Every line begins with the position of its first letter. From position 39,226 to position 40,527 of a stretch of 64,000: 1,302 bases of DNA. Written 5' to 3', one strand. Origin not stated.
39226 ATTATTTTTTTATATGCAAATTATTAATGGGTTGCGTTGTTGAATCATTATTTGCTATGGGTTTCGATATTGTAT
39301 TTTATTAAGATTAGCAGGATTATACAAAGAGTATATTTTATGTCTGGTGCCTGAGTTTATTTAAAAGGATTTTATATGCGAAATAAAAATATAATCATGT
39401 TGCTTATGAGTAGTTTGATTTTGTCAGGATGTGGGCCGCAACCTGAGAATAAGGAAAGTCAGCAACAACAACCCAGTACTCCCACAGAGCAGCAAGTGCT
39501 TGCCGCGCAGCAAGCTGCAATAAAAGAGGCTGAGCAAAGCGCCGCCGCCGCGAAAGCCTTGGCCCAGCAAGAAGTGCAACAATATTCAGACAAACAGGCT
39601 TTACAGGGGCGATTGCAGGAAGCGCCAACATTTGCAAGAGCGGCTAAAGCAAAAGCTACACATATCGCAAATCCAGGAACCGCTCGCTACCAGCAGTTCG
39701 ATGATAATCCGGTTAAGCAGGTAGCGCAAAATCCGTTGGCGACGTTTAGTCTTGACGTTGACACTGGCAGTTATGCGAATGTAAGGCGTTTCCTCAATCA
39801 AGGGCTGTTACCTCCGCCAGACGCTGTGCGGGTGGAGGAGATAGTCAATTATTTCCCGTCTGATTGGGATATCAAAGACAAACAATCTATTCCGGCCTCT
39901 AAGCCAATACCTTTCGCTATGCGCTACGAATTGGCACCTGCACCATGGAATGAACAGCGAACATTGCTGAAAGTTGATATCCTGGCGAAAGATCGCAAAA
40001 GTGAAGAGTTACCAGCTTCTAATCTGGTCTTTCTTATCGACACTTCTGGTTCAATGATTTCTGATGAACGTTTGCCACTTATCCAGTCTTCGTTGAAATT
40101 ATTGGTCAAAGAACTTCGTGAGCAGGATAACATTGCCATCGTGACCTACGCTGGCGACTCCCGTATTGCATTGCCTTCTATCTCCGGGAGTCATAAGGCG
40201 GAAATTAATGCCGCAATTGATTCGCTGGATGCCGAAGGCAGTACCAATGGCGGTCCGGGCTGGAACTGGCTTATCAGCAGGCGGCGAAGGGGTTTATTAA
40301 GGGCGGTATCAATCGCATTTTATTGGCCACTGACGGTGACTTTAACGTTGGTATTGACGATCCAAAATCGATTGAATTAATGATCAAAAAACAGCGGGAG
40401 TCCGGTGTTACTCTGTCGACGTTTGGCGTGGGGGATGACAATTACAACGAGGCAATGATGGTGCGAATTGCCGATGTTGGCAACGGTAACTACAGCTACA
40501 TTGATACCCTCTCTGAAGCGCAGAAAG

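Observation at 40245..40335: yfbK (vWA lipoprotein) is split by a single-nucleotide frameshift inside the vWA domain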

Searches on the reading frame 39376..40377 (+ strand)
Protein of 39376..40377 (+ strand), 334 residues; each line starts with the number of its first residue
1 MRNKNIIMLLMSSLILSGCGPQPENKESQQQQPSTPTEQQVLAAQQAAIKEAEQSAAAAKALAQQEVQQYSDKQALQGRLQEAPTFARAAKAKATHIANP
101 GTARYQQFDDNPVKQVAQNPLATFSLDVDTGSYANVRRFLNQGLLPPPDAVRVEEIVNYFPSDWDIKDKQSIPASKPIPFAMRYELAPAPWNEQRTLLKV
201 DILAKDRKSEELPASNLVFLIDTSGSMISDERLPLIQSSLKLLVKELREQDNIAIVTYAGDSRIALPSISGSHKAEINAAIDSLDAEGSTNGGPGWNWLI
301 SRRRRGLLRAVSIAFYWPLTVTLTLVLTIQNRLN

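Call 13: list_cluster_members(proteins=[window:39376-40377:+, window:40323-41099:+, window:40380-41099:+])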
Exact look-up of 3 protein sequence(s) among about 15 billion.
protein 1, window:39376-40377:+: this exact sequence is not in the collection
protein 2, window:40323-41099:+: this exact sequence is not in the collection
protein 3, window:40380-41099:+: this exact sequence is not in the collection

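Call 14: find_encoding_contigs(protein=window:39376-40377:+, flank=6000, max_places=10)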
Protein window:39376-40377:+ (334 aa): no gene with exactly this product is on record in the collection.

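Call 39: list_cluster_members(proteins=[window:39397-40377:+, window:39406-40377:+, window:40323-41099:+, window:40428-41099:+, window:40455-41099:+, window:40458-41099:+, window:40461-41099:+, L001:3001-4725:+])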
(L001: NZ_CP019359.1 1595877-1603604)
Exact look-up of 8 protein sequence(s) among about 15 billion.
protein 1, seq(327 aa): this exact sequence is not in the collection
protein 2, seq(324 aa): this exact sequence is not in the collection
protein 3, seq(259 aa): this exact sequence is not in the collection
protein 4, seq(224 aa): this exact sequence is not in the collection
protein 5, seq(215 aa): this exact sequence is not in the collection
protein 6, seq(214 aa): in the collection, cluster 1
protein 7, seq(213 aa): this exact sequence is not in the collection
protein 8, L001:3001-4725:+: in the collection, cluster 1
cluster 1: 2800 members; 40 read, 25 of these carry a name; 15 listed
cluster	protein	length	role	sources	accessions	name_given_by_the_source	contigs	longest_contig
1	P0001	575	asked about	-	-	VWA domain-containing protein [Escherichia coli] | VWA domain-containing protein n=2 Tax=Escherichia coli TaxID=562 RepID=A0A1M2U407_ECOLX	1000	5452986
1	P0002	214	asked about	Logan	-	-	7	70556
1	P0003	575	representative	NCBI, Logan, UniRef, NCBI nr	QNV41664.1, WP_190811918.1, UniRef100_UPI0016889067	VWA domain-containing protein [Escherichia coli] | vWA domain-containing protein n=1 Tax=Escherichia coli TaxID=562 RepID=UPI0016889067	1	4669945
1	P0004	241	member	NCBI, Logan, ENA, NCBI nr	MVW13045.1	hypothetical protein GP677_08015, partial [Escherichia coli] | hypothetical protein [Escherichia coli]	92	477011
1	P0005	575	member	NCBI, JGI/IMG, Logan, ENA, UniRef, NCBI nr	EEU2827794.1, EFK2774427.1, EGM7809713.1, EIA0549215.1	vWA domain-containing protein [Escherichia coli] | vWA domain-containing protein n=1 Tax=Escherichia coli TaxID=562 RepID=UPI0011CBDFEE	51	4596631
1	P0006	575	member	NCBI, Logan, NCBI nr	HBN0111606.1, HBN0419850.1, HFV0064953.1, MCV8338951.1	TPA: VWA domain-containing protein [Escherichia coli] | VWA domain-containing protein [Escherichia coli]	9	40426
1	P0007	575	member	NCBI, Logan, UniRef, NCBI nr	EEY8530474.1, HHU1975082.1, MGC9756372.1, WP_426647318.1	TPA: vWA domain-containing protein [Escherichia coli] | vWA domain-containing protein n=1 Tax=Escherichia coli TaxID=562 RepID=UPI003CEFA046 | VWA domain-containing protein [Escherichia coli]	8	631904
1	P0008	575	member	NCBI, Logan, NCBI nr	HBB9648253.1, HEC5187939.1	TPA: VWA domain-containing protein [Escherichia coli] | VWA domain-containing protein [Escherichia coli]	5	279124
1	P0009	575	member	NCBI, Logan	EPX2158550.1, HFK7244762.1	vWA domain-containing protein [Escherichia coli]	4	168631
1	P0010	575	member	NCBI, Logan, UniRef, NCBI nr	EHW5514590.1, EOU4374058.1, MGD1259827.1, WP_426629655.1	vWA domain-containing protein [Escherichia coli] | vWA domain-containing protein n=1 Tax=Escherichia coli TaxID=562 RepID=UPI003B84EDAA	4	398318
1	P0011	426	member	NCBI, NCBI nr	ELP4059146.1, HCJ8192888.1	von Willebrand factor type A domain-containing protein, partial [Escherichia coli] | von Willebrand factor type A domain-containing protein [Escherichia coli]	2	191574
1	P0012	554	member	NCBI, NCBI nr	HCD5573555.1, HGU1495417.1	TPA: von Willebrand factor type A domain-containing protein, partial [Escherichia coli] | VWA domain-containing protein [Escherichia coli]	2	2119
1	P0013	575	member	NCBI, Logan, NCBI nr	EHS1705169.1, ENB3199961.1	VWA domain-containing protein [Escherichia coli]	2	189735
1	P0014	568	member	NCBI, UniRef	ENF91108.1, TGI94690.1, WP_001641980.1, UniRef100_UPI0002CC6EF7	vWA domain-containing protein, partial [Escherichia coli] | vWA domain-containing protein n=3 Tax=Enterobacterales TaxID=91347 RepID=UPI0002CC6EF7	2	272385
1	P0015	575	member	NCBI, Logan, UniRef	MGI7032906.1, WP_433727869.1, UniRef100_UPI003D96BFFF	vWA domain-containing protein [Escherichia coli] | vWA domain-containing protein n=1 Tax=Escherichia coli TaxID=562 RepID=UPI003D96BFFF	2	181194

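Call 40: find_encoding_contigs(protein=P0002, flank=4000, max_places=10)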
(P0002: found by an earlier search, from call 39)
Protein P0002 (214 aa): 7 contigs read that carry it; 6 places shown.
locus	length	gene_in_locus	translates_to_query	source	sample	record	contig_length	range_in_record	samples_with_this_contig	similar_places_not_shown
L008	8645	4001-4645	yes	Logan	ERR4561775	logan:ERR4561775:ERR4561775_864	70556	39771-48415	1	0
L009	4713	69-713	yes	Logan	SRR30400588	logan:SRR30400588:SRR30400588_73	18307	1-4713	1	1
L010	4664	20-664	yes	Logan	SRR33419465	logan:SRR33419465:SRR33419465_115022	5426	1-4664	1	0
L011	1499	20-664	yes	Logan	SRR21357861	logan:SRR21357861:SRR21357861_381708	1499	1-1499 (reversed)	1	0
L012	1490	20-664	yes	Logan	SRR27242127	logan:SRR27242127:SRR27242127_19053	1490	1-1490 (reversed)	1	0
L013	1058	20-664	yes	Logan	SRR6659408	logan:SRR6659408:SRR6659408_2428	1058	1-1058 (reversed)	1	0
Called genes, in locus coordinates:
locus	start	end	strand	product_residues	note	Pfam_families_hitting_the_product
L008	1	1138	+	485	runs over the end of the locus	PF00361:Proton_antipo_M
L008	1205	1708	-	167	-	PF08974:DUF1877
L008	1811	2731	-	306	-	PF04389:Peptidase_M28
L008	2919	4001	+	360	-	PF12450:vWF_A, PF00092:VWA, PF13519:VWA_2, PF13768:VWA_3 (weak)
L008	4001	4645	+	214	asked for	PF12034:YfbK_C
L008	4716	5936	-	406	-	PF22103:ElaD_SseL-like_N, PF02902:Peptidase_C48, PF22102:ElaD-SseL-like_C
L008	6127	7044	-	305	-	PF23023:Anti-Pycsar_Apyc1, PF00753:Lactamase_B (weak), PF12706:Lactamase_B_2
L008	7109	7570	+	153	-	PF13673:Acetyltransf_10, PF00583:Acetyltransf_1, PF13508:Acetyltransf_7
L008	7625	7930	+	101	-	PF05957:DUF883, PF19029:DUF883_C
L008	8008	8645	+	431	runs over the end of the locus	PF00425:Chorismate_bind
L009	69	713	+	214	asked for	PF12034:YfbK_C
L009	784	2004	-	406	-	PF22103:ElaD_SseL-like_N, PF02902:Peptidase_C48, PF22102:ElaD-SseL-like_C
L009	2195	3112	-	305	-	PF23023:Anti-Pycsar_Apyc1, PF00753:Lactamase_B (weak), PF12706:Lactamase_B_2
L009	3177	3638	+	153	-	PF13673:Acetyltransf_10, PF00583:Acetyltransf_1, PF13508:Acetyltransf_7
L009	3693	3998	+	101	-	PF05957:DUF883, PF19029:DUF883_C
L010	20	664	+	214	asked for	PF12034:YfbK_C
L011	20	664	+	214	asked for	PF12034:YfbK_C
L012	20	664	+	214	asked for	PF12034:YfbK_C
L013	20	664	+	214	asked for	PF12034:YfbK_C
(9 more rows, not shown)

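Call 57: profile_search(protein=window:39376-40377:+)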
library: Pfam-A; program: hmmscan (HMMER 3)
A. the first sequence (334 residues): domains with independent E <= 10: 6; with E <= 0.001: 4
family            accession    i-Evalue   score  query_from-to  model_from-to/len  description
vWF_A             PF12450.13    7.7e-33   112.8     102-199         4-94/94  von Willebrand factor
VWA               PF00092.34      3e-10    41.0     216-289         1-76/174  von Willebrand factor type A domain
VWA_2             PF13519.12    6.7e-09    36.8     217-292         1-78/107  von Willebrand factor type A domain
VWA_3             PF13768.12    0.00017    22.1     216-309         2-98/155  von Willebrand factor type A domain
Sec23_trunk       PF04811.21      0.028    14.5     218-258         7-49/241  Sec23/Sec24 trunk domain
DUF7603           PF24554.1         0.5    11.6      28-83         27-83/110  Domain of unknown function (DUF7603)
